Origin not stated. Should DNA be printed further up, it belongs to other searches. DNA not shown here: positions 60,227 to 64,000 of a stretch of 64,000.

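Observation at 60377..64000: Giant open-ended protein with triplicated N-terminal domain and about 19 tandem 13-residue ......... repeats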

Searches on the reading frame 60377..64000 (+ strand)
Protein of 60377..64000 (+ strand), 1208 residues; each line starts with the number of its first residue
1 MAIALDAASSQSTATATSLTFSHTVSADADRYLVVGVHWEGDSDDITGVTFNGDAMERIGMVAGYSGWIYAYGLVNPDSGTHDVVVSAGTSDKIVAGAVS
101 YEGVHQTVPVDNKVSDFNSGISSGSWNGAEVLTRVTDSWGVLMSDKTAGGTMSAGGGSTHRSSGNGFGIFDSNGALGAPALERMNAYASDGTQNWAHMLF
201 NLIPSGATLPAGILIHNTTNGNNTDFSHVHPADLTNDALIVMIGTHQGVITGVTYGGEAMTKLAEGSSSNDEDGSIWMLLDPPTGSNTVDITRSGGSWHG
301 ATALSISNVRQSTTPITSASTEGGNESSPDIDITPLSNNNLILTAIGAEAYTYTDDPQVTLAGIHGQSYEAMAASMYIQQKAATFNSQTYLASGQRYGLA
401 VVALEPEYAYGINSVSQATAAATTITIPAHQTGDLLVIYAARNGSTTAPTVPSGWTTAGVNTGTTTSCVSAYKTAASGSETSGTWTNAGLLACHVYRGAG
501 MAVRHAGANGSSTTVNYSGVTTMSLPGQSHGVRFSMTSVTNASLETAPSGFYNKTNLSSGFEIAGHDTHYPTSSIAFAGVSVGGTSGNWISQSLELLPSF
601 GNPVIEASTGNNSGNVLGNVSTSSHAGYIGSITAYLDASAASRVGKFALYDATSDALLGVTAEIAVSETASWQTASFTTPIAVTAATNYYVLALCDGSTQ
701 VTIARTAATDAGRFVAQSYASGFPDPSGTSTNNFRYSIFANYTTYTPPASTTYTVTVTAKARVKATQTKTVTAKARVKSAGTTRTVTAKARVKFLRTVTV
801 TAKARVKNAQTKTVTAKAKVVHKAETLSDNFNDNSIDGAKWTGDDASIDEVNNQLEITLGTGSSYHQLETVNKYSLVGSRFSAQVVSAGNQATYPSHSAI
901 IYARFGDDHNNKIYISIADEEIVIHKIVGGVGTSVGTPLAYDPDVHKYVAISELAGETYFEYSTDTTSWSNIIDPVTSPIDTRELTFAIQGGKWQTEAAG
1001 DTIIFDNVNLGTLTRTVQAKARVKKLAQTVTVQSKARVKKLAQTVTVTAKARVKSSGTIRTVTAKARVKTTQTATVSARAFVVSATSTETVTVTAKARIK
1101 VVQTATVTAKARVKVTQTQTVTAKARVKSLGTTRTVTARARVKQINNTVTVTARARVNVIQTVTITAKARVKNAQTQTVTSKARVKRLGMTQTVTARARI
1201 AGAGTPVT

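Call 7: search_protein_families(library=pfam, proteins=[window:60377-64000:+], max_evalue=1)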
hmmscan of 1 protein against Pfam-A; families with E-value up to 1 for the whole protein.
window:60377-64000:+ (1208 aa): 1 family
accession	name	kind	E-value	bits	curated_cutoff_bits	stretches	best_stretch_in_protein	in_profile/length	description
PF13313.11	DUF4082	-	1.8e-05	25.2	28.4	1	608-716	8-115/143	Domain of unknown function (DUF4082)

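Call 8: search_protein_families(library=phrogs, proteins=[window:60377-64000:+], max_evalue=0.1)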
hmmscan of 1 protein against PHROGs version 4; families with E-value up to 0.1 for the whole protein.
window:60377-64000:+ (1208 aa): 3 families
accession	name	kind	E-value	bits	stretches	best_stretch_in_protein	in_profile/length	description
phrog_36177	-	unknown function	4.2e-21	76.6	1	415-604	21-219/503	-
phrog_553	-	tail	1.1e-20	75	2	5-206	118-314/512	minor tail protein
phrog_2106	-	tail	3.3e-13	50.4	2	2-204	194-385/386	minor tail protein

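Call 11: search_dna_similar(query=window:60377-64000:+, collection=phages, mode=protein, max_rows=30)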
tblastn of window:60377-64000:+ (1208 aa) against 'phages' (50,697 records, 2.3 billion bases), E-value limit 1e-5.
Records with a match: 6; places in all: 6; records where one place covers at least 80% of the query: 0.
Best place of each record, by identity: <60% 6.
By first word of the organism name: Rhizobium 2; Mycobacterium 2; Tsukamurella 2.
By host as written in the record: Tsukamurella paurometabola strain CON55 2; Rhizobium sp. R693 1; Rhizobium phaseoli Y1_11 1; Mycobacterium smegmatis str. MC2 155 1; Mycobacterium sp. 1.
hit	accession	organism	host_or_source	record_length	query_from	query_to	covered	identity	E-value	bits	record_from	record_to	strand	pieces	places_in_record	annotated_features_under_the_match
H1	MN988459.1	Rhizobium phage RHph_TM16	Rhizobium sp. R693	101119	428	606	15%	35.5%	9e-13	79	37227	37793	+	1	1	DUF4082 domain-containing protein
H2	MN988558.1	Rhizobium phage RHph_Y1_11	Rhizobium phaseoli Y1_11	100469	428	595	14%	34.5%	1e-6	59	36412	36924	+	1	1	hypothetical protein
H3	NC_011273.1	Mycobacterium phage Myrna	Mycobacterium smegmatis str. MC2 155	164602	428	548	10%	37.4%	1e-10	73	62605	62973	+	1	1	114: gp114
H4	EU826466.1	Mycobacterium phage Myrna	Mycobacterium sp.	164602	428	548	10%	37.4%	1e-10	73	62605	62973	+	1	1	114: hypothetical protein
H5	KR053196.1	Tsukamurella phage TPA4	Tsukamurella paurometabola strain CON55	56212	428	497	6%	52.9%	6e-7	61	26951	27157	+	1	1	hypothetical protein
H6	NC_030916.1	Tsukamurella phage TPA4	Tsukamurella paurometabola strain CON55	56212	428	497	6%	52.9%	6e-7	61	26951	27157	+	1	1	hypothetical protein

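Call 14: find_related_loci(query=window:60377-64000:+, collection=viral_contigs, flank=10000)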
Query window:60377-64000:+ (1208 aa) in viral_contigs; peptide patterns used: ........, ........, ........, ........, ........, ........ (x = any residue, [..] = any of these).
8 stretches matched a pattern, but none encodes a relative of the query by tblastn (E <= 1e-3).

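Call 15: find_homologous_proteins(query=window:60377-64000:+, max_evalue=0.001)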
Query window:60377-64000:+ (1208 aa): 13 proteins with E <= 0.001 among 8000 candidates.
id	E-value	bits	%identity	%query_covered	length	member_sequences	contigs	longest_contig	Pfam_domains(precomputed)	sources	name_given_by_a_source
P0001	1.9e-178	614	68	34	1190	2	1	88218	-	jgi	jgi:hypothetical protein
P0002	1.0e-168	582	68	34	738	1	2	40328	-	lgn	-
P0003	2.1e-49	187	53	15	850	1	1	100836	-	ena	-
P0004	9.1e-45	171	40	17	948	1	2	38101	PF13385.14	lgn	-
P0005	5.7e-33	132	42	15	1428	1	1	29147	PF24681.2,PF13415.13,PF24981.2,PF01344.32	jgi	jgi:hypothetical protein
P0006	1.6e-21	94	43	13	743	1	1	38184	-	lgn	-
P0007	1.7e-14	71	48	8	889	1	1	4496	-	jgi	jgi:hypothetical protein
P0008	5.8e-14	69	38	17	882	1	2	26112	-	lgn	-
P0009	1.1e-13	68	36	16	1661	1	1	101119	-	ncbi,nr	ncbi:DUF4082 domain-containing protein [Rhizobium phage RHph_TM16]|nr:DUF4082 domain-containing prot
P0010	3.4e-12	63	47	9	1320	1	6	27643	-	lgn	-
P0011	6.9e-10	56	40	13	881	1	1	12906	-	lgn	-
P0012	4.5e-6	43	26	8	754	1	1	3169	-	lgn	-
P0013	1.5e-5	41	37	9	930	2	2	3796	-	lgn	-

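Call 17: find_encoding_contigs(protein=P0001, flank=10000, max_places=4)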
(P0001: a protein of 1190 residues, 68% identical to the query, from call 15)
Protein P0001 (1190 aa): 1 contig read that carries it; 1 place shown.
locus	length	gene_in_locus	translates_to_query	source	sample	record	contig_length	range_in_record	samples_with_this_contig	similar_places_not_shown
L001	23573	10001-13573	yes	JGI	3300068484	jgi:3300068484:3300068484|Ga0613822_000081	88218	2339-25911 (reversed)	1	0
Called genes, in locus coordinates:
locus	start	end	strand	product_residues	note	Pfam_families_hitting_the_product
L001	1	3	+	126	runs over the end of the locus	PF21818:DUF6884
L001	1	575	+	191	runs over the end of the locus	PF01227:GTP_cyclohydroI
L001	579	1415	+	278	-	-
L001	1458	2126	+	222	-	PF02195:ParB_N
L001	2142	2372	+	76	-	-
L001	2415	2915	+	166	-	-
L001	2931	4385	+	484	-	PF03237:Terminase_6N (weak)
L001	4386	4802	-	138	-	-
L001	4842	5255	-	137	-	-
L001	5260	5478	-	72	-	-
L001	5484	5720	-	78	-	-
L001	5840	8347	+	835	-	PF04860:Phage_portal, PF04233:Phage_Mu_F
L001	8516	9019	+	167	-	-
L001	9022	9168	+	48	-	PF18919:DUF5670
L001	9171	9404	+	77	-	-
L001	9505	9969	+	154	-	-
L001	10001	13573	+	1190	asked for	-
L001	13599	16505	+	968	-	-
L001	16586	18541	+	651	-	PF04586:Peptidase_S78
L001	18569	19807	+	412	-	PF05065:Phage_capsid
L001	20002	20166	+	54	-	-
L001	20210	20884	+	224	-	PF24163:HCP (weak)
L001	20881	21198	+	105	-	-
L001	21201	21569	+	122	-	-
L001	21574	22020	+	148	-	-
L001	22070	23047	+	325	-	PF18906:Phage_tube_2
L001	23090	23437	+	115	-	-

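Call 35: search_solved_structures(query=window:60377-64000:+, max_evalue=1, show_alignments=2)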
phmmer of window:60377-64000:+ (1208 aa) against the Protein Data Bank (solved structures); distinct sequences matched with E-value up to 1: 0.

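Call 38: search_protein_representatives(protein=window:60377-63421:+)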
Query: 1015 residues. Proteins with E-value up to 0.001 (for the whole library): 5860; up to 1e-10: 2013; up to 1e-30: 77. The best 150 are listed.
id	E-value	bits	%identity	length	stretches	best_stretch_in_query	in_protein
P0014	3.3e-181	621.1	71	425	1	1-409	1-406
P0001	4.8e-172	590.8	63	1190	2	1-406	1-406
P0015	3.0e-89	316.8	68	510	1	200-436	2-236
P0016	2.0e-70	254.5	39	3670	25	756-828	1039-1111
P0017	5.2e-61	223.3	39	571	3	2-224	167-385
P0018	2.6e-60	221.0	34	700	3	826-1012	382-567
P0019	2.1e-54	201.4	36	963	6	717-1014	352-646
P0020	9.0e-54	199.4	48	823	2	412-605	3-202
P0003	1.3e-53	198.9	48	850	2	415-598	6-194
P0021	1.9e-53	198.3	33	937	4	825-1010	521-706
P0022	6.2e-53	196.6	42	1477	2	411-598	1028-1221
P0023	5.3e-51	190.2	32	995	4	412-588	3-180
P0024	2.0e-48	181.6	42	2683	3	411-597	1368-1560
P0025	7.4e-47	176.5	52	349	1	419-607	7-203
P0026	1.6e-46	175.4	46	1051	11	658-821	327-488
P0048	2.6e-38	148.2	66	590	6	746-820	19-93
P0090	5.2e-30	120.7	39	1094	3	712-1014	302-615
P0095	1.4e-29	119.3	32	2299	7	751-981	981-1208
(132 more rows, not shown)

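Call 40: get_annotated_region(hit=H1, flank=12000)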
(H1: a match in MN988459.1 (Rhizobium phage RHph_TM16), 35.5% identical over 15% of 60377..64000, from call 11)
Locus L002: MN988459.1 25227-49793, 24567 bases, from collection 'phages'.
description: Rhizobium phage RHph_TM16, complete genome.
organism: Rhizobium phage RHph_TM16 (NCBI taxid 2509755)
taxonomy: Viruses; Duplodnaviria; Heunggongvirae; Uroviricota; Caudoviricetes
host: Rhizobium sp. R693; source: agricultural lands; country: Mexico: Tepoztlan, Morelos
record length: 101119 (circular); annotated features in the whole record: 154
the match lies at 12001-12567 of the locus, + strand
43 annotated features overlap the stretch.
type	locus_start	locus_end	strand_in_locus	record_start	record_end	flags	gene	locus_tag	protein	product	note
CDS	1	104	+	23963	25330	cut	-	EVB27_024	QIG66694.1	ATP-dependent RNA-DNA and DNA-DNA helicase protein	GO_function: GO:0003677 - DNA binding; GO_function: GO:0005524 - ATP binding; GO_function: GO:0016787 - hydrolase ...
CDS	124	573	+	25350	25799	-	-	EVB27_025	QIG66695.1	hypothetical protein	-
CDS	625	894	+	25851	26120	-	-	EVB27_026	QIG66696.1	hypothetical protein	-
CDS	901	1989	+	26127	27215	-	-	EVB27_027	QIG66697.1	recombinase protein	recombinase RecA protein; GO_function: GO:0003697 - single-stranded DNA binding; GO_function: GO:0005524 - ATP binding; ...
CDS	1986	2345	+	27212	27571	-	-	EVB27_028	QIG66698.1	hypothetical protein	-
CDS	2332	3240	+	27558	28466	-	-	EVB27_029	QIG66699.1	hypothetical protein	-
CDS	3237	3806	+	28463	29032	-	-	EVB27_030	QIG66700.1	crossover junction endodeoxyribonuclease protein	crossover junction endodeoxyribonuclease RuvC protein; GO_function: GO:0003676 - nucleic acid binding; GO_process: ...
CDS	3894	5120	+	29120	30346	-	-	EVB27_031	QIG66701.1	putative ribonuclease E/G family protein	-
CDS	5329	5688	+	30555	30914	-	-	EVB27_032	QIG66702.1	hypothetical protein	-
CDS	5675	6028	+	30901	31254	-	-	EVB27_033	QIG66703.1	hypothetical protein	-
CDS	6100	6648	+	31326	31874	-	-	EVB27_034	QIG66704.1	hypothetical protein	-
CDS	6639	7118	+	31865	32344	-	-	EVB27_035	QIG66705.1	hypothetical protein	-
CDS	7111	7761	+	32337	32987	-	-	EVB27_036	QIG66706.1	hypothetical protein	-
CDS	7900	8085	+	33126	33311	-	-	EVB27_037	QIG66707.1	hypothetical protein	-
CDS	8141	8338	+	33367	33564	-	-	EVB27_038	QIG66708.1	hypothetical protein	-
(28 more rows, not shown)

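Call 41: get_annotated_region(hit=H3, flank=10000)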
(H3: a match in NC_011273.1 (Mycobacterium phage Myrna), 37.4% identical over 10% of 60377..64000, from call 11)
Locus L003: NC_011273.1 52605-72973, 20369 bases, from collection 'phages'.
description: Mycobacterium phage Myrna, complete genome.
organism: Mycobacterium phage Myrna (NCBI taxid 546805)
taxonomy: Viruses; Duplodnaviria; Heunggongvirae; Uroviricota; Caudoviricetes; Ceeclamvirinae; Myrnavirus; Myrnavirus myrna
host: Mycobacterium smegmatis str. MC2 155; source: -; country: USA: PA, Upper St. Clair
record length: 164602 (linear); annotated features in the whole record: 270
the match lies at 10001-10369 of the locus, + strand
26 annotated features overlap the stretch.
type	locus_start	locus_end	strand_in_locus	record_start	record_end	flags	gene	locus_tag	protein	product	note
CDS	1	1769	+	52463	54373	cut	102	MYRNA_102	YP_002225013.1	gp102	-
CDS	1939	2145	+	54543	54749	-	103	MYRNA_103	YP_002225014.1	gp103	-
CDS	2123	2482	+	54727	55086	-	104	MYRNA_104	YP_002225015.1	gp104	-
CDS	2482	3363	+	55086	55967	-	105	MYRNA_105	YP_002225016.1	gp105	-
CDS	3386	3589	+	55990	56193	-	106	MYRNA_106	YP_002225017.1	gp106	-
CDS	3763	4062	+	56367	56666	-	107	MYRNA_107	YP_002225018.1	gp107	-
CDS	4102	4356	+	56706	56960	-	108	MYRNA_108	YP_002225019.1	gp108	-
CDS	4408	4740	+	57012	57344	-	109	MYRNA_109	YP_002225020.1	gp109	-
CDS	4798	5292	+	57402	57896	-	110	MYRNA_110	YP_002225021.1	gp110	-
CDS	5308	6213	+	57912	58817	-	111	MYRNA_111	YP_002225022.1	head decoration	putative tail fiber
CDS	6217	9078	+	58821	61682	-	112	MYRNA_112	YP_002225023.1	gp112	-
CDS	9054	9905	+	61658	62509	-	113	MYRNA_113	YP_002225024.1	gp113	-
CDS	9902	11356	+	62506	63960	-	114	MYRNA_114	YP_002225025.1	gp114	-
CDS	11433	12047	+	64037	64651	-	115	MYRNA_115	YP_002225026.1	gp115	-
CDS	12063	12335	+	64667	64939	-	116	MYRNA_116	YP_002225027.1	gp116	-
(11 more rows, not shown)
